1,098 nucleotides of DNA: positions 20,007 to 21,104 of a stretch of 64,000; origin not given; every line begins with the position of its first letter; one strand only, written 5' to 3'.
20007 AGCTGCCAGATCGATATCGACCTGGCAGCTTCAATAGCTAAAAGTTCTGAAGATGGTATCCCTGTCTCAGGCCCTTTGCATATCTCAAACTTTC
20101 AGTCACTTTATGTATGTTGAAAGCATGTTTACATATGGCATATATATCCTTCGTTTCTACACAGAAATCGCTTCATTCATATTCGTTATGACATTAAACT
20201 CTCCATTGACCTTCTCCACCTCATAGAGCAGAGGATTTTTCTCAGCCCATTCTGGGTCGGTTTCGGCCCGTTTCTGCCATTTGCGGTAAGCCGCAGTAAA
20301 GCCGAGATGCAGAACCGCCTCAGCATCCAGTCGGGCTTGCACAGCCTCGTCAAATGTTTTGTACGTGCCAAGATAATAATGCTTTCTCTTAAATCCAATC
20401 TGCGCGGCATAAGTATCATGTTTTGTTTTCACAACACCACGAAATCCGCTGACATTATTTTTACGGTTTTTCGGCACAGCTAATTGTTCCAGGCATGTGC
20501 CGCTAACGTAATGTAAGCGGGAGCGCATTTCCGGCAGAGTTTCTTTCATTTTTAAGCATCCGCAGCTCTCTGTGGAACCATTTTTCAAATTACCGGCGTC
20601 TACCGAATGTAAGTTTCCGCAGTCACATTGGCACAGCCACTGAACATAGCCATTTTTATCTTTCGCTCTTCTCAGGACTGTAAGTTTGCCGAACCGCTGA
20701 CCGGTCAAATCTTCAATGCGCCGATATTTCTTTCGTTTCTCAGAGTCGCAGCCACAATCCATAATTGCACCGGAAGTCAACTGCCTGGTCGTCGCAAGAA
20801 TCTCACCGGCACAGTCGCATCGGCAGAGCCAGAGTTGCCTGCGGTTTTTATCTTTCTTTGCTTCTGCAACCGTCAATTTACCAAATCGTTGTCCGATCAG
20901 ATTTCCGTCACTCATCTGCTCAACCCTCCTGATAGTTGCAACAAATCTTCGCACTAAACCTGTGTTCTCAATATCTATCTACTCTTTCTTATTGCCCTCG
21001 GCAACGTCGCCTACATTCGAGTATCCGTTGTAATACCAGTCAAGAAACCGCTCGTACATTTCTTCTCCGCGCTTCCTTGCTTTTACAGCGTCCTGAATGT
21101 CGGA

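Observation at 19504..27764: Possible integrated module: inverton, Cys/His-repeat adhesin, and two AP2/Zn-ribbon DNA-binding proteins on one strand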

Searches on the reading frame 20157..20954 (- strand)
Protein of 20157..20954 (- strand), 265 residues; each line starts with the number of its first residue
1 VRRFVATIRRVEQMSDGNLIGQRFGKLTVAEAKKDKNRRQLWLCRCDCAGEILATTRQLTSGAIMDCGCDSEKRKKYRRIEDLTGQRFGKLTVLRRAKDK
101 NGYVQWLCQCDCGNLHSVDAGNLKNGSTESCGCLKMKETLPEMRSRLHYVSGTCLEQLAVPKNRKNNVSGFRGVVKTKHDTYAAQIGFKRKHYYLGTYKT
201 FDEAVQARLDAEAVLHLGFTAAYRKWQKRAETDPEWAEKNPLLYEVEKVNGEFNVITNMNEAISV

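Call 4: search_protein_families(library=pfam, proteins=[window:20157-20954:-], max_evalue=0.01)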
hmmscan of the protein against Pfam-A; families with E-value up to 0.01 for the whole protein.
window:20157-20954:- (265 aa): 0 families

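Call 6: search_protein_families(library=pfam, proteins=[window:20157-20954:-], max_evalue=10)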
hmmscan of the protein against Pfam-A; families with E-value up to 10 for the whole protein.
window:20157-20954:- (265 aa): 3 families
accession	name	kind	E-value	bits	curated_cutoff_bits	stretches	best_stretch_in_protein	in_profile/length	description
PF19761.4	DUF6248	-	0.1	12.9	26.7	1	20-56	82-118/155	Family of unknown function (DUF6248)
PF00847.26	AP2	-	0.12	13.2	33.3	1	169-206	1-42/54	AP2 domain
PF12749.12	Metallothio_Euk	-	3.7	8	22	1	108-135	15-40/59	Eukaryotic metallothionein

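Call 7: search_protein_families(library=ncbifam, proteins=[window:20157-20954:-], max_evalue=1)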
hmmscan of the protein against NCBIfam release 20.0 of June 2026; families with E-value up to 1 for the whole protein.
window:20157-20954:- (265 aa): 2 families
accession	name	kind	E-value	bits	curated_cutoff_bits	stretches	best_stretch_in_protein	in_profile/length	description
NF041293.1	G6PDh_Azf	equivalog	0.14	11.5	400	0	18-50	173-206/252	NAD-dependent glucose-6-phosphate dehydrogenase Azf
NF035954.1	ocin_CA_C0660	subfamily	0.16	12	60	0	105-137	19-50/64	CA_C0660 family putative sactipeptide bacteriocin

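Call 8: search_protein_families(library=phrogs, proteins=[window:20157-20954:-], max_evalue=0.1)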
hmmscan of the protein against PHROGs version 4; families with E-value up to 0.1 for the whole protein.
window:20157-20954:- (265 aa): 13 families
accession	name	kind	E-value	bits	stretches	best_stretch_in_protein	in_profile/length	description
phrog_374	-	DNA, RNA and nucleotide metabolism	5.3e-46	158.6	3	72-139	186-255/617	HNH endonuclease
phrog_13470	-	DNA, RNA and nucleotide metabolism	3.9e-15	57.3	1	77-213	6-140/152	HNH endonuclease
phrog_99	-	DNA, RNA and nucleotide metabolism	2.1e-13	51.7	1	162-219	206-263/383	HNH endonuclease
phrog_22195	-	unknown function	1.5e-12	48.5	2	75-139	2-63/148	-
phrog_18493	-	unknown function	4.5e-09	37.5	2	75-146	52-121/136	-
phrog_4578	-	DNA, RNA and nucleotide metabolism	2.4e-08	34.9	1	162-224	60-123/130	HNH endonuclease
phrog_27240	-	unknown function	1.9e-07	32.5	2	85-138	9-60/132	-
phrog_3593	-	DNA, RNA and nucleotide metabolism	0.00025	21.8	1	162-211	142-191/210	HNH endonuclease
phrog_559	-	DNA, RNA and nucleotide metabolism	0.00093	19.1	1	37-148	21-133/607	HNH endonuclease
phrog_953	-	DNA, RNA and nucleotide metabolism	0.0021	18.4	1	164-211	308-357/420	HNH endonuclease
phrog_35306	-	unknown function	0.0029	18.9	1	166-213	26-74/90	-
phrog_24751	-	DNA, RNA and nucleotide metabolism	0.0042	18.3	1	181-215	22-56/65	HNH endonuclease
phrog_681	-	DNA, RNA and nucleotide metabolism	0.0085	15.7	1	33-128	194-292/576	endonuclease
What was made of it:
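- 20157..20915 (-): AP2/Zn-ribbon protein, short paralogue (252 aa; 2 Zn-ribbon units, AP2 and a conserved C-terminal extension). phrog_374 E 5e-46 (call 8).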

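Call 9: find_homologous_proteins(query=window:20157-20954:-, max_evalue=0.00001)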
Query window:20157-20954:- (265 aa): 3861 proteins with E <= 0.00001 among 4555 candidates; the best 120 are listed.
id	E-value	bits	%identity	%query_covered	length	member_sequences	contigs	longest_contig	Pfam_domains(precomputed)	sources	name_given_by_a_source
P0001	2.6e-170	583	100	95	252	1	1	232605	-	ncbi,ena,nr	ncbi:MAG: hypothetical protein J1E60_00405 [Christensenellaceae bacterium]|nr:hypothetical protein [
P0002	1.1e-126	440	73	95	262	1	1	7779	-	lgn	-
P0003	5.3e-102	359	41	94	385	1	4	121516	-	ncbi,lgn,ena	-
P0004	9.2e-98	345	42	48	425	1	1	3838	-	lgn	-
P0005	4.9e-97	343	44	91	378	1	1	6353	-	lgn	-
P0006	2.8e-92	327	48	91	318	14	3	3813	-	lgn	-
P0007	5.3e-92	326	43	93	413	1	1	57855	-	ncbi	-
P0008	1.8e-91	325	41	94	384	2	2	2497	-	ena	-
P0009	1.8e-91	325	49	94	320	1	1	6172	-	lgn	-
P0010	2.3e-91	324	44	95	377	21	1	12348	-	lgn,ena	-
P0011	2.9e-91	324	45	95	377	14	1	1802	-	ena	-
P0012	3.8e-91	323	44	91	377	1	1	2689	-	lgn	-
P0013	1.2e-90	322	46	91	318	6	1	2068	PF20137.5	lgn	-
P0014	1.3e-90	322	45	95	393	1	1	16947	-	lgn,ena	-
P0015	2.7e-90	321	43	91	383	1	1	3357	-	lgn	-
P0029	8.3e-88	313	46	91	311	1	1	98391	PF00847.27,PF20137.5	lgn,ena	-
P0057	8.8e-84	299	46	92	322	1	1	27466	-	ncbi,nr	ncbi:MAG: transcriptional regulator [Clostridiales bacterium]|nr:transcriptional regulator [Clostrid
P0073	1.2e-81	292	46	91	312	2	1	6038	PF00847.27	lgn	-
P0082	5.9e-81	290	46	92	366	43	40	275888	-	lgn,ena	-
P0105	8.3e-79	283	47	90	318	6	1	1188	PF00847.27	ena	-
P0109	1.1e-78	283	44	91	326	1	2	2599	PF00847.27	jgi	-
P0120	7.7e-78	280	45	93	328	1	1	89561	PF00847.27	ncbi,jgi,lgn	ncbi:MAG: hypothetical protein ACOX7K_07150 [Oscillospiraceae bacterium]|jgi:hypothetical protein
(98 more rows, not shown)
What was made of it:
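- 20157..20915 (-): 3861 homologues at E<=1e-5 (call 9).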

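Call 14: search_protein_families(library=pfam, proteins=[P0013, P0029, P0120, P0003, P0057], max_evalue=0.01)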
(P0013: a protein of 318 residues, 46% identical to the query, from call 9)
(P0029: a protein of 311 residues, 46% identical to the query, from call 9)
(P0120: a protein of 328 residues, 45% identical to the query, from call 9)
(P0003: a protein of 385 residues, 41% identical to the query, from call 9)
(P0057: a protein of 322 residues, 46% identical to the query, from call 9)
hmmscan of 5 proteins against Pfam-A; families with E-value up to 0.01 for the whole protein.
P0013 (318 aa): 1 family
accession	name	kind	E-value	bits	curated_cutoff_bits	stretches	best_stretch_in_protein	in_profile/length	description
PF00847.26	AP2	-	0.0051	17.5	33.3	0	229-264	1-40/54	AP2 domain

P0029 (311 aa): 1 family
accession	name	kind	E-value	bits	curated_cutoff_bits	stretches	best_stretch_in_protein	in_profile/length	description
PF00847.26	AP2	-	1.2e-05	25.9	33.3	1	222-257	1-40/54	AP2 domain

P0120 (328 aa): 1 family
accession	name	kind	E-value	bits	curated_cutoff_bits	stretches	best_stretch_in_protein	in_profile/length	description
PF00847.26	AP2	-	5.9e-06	26.9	33.3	1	222-259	1-42/54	AP2 domain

P0003 (385 aa): 0 families

P0057 (322 aa): 0 families
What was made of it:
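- On AP2/ERF DNA-binding domain (PF00847): The best homologue scores 26.9 bits (call 14).
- Checked: Homologues reach E 6e-6 (call 14).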

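Call 15: find_encoding_contigs(protein=P0002, flank=10000, max_places=4)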
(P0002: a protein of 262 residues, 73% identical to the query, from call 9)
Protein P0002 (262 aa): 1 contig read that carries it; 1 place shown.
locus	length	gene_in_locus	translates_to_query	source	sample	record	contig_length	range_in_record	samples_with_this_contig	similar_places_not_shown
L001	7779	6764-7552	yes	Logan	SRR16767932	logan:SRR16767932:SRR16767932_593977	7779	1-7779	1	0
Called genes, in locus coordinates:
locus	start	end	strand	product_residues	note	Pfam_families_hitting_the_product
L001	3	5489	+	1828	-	?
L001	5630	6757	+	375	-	-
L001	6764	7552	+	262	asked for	-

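Call 16: find_encoding_contigs(protein=P0003, flank=10000, max_places=4)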
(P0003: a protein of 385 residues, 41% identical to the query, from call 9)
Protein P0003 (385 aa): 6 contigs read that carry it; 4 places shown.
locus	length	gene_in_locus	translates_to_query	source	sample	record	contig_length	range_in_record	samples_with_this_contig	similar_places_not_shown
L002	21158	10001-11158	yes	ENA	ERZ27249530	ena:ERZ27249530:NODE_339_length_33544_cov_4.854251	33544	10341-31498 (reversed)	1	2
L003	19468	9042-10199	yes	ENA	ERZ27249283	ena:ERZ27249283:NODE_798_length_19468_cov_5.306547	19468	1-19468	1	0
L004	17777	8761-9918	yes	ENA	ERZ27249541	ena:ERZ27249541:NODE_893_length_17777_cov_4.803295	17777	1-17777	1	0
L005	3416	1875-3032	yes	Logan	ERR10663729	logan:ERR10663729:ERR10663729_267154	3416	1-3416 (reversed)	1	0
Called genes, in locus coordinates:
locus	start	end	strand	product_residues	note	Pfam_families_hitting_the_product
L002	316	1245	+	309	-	PF00291:PALP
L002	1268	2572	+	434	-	PF01053:Cys_Met_Meta_PP, PF00155:Aminotran_1_2, PF01041:DegT_DnrJ_EryC1, PF01212:Beta_elim_lyase (faint), PF00266:Aminotran_5 (weak)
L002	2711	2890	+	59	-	-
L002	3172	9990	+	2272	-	PF19407:DUF5979 (faint), PF24547:DUF7601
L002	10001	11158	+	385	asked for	-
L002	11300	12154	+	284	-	-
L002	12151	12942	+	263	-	PF12746:GNAT_acetyltran, PF00583:Acetyltransf_1 (weak)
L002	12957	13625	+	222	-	PF24741:AlkZ-rel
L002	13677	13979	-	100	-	-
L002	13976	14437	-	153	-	PF09719:C_GCAxxG_C_C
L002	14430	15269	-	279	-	PF10609:ParA, PF01656:CbiA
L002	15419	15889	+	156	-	PF00583:Acetyltransf_1, PF13673:Acetyltransf_10, PF13508:Acetyltransf_7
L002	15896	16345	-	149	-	-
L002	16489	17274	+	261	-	-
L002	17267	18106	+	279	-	PF01501:Glyco_transf_8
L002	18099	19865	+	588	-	PF01501:Glyco_transf_8, PF18404:Glyco_transf_24 (weak), PF01553:Acyltransferase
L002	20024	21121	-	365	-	PF01168:Ala_racemase_N, PF00842:Ala_racemase_C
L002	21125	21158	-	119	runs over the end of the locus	-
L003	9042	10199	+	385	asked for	-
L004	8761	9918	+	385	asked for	-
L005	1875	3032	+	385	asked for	-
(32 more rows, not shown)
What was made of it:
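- In L002 the AP2 gene starts 10 nt after the adhesin stop codon (call 16). An adhesin-AP2 unit lies near the alanine racemase gene in a related genome (call 16).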

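Call 32: search_solved_structures(query=A2, max_evalue=1, show_alignments=2)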
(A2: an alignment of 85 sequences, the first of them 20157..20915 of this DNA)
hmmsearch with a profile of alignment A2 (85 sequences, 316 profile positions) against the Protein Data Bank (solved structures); distinct sequences matched with E-value up to 1: 4.
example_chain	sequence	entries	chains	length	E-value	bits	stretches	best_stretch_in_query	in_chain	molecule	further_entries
7et4_A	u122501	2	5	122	0.017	17.3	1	216-259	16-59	AP2/ERF and B3 domain-containing transcription repressor TEM1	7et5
7wq5_A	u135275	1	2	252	0.041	16.1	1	210-260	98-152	Ethylene-responsive transcription factor WRI1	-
5wx9_A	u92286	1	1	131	0.47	12.6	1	223-264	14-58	Ethylene-responsive transcription factor ERF096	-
7qiw_P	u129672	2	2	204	0.78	11.9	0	23-86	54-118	Ribosomal protein L15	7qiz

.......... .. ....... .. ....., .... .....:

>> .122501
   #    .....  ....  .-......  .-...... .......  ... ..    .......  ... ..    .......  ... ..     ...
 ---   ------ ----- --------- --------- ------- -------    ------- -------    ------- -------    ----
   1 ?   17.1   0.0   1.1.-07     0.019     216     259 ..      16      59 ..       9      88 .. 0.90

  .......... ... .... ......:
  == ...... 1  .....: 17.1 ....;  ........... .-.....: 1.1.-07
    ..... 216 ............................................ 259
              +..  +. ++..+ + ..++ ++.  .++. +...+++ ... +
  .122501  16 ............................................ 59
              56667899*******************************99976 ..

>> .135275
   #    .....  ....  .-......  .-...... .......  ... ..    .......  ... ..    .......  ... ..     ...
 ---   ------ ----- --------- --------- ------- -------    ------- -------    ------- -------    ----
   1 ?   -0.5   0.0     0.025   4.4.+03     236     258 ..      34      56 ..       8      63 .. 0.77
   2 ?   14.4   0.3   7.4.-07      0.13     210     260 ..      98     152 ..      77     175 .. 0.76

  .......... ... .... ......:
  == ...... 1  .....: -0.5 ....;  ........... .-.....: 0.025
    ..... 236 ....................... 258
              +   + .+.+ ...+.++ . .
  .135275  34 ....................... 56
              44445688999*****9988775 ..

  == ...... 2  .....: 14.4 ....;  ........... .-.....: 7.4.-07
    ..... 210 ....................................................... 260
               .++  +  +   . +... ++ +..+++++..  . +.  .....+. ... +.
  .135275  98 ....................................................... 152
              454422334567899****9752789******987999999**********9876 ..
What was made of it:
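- On AP2/ERF DNA-binding domain (PF00847): The family profile hits TEM1, WRI1 and ERF096 (call 32).
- Checked: A family profile hits plant AP2/ERF chains in the PDB (E 0.017; call 32).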

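Call 35: predict_structure(alignment_id=A2)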
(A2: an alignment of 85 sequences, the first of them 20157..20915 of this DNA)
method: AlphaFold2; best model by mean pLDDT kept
length: 252 residues; sequences in the alignment: 85
mean_pLDDT: 87.0   pTM: 0.50
mean pLDDT of the five models: 87.0, 86.6, 86.3, 85.6, 84.7
residues with pLDDT >= 90: 176; 70-90: 38; 50-70: 25; < 50: 13
segments of 3 or more residues with pLDDT < 50: 60-64, 123-126
pLDDT, mean of each block of 10 residues (from residue 1): 81 96 89 96 93 76 65 97 93 96 96 90 56 73 78 68 96 94 97 95 93 95 95 94 80 44
secondary structure, 60 per line:
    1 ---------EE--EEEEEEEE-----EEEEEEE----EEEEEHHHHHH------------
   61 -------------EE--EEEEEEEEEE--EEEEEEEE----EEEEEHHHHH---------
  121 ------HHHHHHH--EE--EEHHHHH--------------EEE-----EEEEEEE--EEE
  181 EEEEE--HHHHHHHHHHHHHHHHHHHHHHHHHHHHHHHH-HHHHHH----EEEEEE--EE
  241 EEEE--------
elements in order: E14-21 E27-33 E38-42 H43-48 E78-87 E90-97 E102-106 H107-111 H127-133 H142-146 E161-163 E169-175 E178-185 H188-219 H221-226 E231-236 E239-244
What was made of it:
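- On AP2/ERF DNA-binding domain (PF00847): The model has strands 161-163, 169-175 and 178-185 and a helix from residue 188 (call 35).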
